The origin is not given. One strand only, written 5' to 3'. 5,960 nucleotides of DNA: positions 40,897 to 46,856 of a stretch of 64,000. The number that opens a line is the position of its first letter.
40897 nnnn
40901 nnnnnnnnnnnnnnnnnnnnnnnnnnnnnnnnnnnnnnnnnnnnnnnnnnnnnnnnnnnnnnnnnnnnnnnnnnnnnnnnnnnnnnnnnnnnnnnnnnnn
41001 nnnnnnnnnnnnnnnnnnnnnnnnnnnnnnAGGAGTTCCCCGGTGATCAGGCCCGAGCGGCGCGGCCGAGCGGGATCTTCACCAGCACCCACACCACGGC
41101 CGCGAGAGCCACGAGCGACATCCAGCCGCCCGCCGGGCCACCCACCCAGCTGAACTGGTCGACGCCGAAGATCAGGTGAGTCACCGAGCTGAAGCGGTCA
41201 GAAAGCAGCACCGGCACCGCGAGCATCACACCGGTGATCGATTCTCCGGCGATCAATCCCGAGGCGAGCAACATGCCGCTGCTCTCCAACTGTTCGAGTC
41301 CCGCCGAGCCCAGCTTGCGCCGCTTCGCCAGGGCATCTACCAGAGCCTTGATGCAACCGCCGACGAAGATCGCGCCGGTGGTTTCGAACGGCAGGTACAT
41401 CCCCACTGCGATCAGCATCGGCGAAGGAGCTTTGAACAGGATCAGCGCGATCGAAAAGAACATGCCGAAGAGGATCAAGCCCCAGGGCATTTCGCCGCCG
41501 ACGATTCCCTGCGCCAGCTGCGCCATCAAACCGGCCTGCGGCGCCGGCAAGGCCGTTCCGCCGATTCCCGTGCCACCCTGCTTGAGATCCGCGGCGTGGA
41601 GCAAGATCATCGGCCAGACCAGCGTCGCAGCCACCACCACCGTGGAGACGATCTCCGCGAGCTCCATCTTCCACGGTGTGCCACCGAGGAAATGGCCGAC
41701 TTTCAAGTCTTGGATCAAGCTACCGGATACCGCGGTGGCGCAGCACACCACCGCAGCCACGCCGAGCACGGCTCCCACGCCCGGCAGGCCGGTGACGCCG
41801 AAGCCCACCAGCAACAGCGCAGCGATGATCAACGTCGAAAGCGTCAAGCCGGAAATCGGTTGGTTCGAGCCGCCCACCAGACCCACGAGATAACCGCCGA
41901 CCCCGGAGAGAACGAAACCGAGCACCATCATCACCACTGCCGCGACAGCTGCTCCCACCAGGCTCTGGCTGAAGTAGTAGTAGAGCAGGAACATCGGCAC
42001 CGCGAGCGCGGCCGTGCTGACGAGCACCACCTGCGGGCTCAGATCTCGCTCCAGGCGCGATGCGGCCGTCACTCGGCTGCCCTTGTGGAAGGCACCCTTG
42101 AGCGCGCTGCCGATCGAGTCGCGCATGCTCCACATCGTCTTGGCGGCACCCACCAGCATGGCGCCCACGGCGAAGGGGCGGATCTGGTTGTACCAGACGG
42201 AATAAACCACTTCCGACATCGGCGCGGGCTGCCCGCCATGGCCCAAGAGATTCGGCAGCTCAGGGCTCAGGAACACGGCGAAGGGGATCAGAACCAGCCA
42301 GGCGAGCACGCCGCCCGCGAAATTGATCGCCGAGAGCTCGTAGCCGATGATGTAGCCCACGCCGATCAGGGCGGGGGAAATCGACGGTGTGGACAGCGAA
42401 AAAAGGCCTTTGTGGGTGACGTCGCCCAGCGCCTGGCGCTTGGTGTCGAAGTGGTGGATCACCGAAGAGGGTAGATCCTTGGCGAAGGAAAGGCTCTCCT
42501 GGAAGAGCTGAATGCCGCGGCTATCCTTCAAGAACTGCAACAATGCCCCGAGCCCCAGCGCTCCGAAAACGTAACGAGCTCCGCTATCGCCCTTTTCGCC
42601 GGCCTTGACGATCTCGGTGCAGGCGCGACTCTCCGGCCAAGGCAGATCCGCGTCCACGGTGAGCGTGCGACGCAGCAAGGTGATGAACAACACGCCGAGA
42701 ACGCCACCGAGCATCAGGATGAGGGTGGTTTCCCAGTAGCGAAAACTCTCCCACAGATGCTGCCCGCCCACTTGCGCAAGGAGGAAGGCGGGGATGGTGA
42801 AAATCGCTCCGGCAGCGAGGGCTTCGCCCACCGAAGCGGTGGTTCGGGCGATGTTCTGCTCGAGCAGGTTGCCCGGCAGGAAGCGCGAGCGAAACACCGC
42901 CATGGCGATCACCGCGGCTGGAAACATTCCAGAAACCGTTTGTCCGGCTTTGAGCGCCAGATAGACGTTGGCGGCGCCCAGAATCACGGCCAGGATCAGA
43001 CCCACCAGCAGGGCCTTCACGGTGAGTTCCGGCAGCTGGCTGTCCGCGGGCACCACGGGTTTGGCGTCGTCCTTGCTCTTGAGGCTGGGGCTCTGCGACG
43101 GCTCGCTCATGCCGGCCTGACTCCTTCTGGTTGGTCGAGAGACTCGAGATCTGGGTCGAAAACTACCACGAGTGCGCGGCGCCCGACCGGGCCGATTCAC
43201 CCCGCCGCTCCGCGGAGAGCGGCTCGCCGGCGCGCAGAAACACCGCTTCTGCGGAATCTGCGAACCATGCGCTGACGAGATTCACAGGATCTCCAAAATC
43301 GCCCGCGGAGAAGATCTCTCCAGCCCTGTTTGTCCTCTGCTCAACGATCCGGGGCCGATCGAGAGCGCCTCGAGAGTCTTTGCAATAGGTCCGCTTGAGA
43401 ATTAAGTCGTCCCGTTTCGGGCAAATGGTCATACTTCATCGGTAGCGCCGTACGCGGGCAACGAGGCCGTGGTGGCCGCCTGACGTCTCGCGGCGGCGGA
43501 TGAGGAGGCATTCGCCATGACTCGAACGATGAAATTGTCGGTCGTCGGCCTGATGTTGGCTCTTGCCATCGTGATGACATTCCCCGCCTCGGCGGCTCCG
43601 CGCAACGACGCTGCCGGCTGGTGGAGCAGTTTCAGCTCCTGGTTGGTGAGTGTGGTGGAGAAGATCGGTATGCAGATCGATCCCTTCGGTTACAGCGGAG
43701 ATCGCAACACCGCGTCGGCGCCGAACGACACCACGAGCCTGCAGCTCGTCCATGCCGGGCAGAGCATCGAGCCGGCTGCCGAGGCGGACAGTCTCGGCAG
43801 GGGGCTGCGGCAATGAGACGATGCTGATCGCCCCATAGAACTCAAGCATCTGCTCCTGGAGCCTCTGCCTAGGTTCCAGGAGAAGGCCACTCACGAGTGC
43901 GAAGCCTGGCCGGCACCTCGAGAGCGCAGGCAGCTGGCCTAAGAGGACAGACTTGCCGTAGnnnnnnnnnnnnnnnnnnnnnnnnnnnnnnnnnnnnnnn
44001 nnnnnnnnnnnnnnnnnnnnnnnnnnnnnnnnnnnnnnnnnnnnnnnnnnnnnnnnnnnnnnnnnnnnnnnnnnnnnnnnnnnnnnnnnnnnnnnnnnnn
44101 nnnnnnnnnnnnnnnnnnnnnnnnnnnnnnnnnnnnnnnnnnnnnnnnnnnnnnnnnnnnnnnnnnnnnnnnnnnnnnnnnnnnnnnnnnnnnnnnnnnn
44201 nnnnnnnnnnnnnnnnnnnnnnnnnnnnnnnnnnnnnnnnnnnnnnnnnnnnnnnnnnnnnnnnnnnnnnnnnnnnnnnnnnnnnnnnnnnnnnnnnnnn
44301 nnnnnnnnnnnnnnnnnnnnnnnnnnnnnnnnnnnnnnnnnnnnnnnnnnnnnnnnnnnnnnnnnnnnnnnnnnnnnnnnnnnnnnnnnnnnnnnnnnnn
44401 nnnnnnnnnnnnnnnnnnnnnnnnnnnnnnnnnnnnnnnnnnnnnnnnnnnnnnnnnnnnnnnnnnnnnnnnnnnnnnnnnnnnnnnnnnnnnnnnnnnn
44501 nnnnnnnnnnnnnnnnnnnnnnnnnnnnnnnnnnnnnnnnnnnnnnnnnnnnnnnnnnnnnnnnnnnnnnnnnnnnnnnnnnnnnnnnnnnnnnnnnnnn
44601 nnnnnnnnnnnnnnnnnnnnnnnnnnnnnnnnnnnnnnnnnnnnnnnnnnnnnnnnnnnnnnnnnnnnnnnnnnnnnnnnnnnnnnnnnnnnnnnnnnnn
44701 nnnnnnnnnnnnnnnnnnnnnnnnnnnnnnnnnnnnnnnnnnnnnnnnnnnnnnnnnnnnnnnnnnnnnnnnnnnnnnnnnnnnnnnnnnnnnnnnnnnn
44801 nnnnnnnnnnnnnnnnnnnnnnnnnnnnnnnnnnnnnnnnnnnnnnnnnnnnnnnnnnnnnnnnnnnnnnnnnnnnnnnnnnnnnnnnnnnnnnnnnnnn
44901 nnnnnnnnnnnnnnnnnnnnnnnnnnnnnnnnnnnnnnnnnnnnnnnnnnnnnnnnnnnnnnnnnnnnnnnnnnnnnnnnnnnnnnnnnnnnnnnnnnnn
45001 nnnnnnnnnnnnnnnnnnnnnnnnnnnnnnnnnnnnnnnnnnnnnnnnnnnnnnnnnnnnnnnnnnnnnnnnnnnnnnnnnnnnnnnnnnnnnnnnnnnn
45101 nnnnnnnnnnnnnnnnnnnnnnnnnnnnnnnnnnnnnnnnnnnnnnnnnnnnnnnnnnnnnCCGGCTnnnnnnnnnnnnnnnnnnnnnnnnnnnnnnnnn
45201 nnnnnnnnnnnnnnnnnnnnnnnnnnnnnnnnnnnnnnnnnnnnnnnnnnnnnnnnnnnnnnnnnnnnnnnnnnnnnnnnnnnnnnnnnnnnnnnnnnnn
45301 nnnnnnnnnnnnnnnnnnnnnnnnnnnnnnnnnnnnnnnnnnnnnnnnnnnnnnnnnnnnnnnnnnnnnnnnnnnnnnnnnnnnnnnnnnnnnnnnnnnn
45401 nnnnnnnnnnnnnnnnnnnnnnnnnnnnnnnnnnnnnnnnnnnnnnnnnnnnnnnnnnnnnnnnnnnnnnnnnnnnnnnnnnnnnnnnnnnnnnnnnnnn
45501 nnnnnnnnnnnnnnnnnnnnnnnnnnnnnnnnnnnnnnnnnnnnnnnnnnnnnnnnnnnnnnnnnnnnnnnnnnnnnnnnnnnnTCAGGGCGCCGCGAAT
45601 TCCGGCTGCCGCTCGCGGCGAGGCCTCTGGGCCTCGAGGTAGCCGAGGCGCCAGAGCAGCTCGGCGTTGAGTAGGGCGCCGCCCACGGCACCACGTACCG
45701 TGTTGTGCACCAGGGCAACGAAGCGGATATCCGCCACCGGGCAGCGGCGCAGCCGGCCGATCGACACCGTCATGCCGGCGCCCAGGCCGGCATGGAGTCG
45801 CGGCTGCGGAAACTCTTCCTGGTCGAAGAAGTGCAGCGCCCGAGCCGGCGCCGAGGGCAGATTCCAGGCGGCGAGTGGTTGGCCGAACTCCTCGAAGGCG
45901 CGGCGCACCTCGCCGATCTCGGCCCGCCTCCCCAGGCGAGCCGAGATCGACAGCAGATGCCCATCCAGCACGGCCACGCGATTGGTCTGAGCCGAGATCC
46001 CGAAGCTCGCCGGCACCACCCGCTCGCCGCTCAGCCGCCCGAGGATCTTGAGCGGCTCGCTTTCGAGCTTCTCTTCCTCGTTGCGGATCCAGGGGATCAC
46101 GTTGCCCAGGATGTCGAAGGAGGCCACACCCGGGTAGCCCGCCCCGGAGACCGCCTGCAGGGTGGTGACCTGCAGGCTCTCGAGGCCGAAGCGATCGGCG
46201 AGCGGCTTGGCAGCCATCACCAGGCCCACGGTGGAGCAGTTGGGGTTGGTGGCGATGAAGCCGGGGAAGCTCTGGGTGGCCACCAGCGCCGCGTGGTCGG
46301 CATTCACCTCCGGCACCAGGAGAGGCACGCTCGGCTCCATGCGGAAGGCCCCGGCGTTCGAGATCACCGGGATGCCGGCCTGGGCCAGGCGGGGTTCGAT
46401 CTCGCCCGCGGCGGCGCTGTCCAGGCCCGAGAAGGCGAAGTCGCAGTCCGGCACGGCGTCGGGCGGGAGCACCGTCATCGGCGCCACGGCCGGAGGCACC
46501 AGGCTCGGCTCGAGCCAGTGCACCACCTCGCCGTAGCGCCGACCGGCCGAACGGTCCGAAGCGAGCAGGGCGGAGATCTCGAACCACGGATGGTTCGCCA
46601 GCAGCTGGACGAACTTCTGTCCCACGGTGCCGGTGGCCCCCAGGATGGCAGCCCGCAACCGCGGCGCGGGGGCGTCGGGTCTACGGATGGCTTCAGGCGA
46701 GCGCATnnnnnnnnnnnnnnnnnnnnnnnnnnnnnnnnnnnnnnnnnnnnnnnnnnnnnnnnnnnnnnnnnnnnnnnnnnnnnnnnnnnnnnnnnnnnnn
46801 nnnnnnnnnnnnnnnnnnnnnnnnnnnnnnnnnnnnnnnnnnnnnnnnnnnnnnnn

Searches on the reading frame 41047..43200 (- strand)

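Call 58: search_protein_families(library=pfam, proteins=[window:41047-43200:-], max_evalue=0.00001)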
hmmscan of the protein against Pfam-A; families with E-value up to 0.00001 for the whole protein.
window:41047-43200:- (717 aa): 1 family
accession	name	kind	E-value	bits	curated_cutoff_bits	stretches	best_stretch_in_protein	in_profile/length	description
PF03169.20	OPT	-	2.3e-80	271.4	25.8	1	58-663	1-622/623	OPT oligopeptide transporter protein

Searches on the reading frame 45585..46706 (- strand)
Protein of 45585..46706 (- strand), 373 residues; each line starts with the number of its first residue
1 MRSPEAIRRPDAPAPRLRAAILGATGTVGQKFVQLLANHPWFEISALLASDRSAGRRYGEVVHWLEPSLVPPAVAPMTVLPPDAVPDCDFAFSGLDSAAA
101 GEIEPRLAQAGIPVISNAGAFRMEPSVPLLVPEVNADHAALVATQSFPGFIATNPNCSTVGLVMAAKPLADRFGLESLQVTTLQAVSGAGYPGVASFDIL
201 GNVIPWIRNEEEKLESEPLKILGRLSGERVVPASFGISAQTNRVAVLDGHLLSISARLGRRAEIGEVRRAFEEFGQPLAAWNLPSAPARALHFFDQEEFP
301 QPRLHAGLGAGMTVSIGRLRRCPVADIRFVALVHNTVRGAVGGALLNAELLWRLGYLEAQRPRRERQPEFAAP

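Call 58: search_protein_families(library=pfam, proteins=[window:45585-46706:-], max_evalue=0.00001)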
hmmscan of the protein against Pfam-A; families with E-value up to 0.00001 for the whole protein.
window:45585-46706:- (373 aa): 2 families
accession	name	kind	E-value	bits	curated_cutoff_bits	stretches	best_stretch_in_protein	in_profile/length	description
PF01118.30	Semialdhyde_dh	-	1.2e-31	110.1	26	1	18-139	1-118/121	Semialdehyde dehydrogenase, NAD binding domain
PF02774.23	Semialdhyde_dhC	-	2.6e-31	109.6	26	1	167-337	2-183/184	Semialdehyde dehydrogenase, dimerisation domain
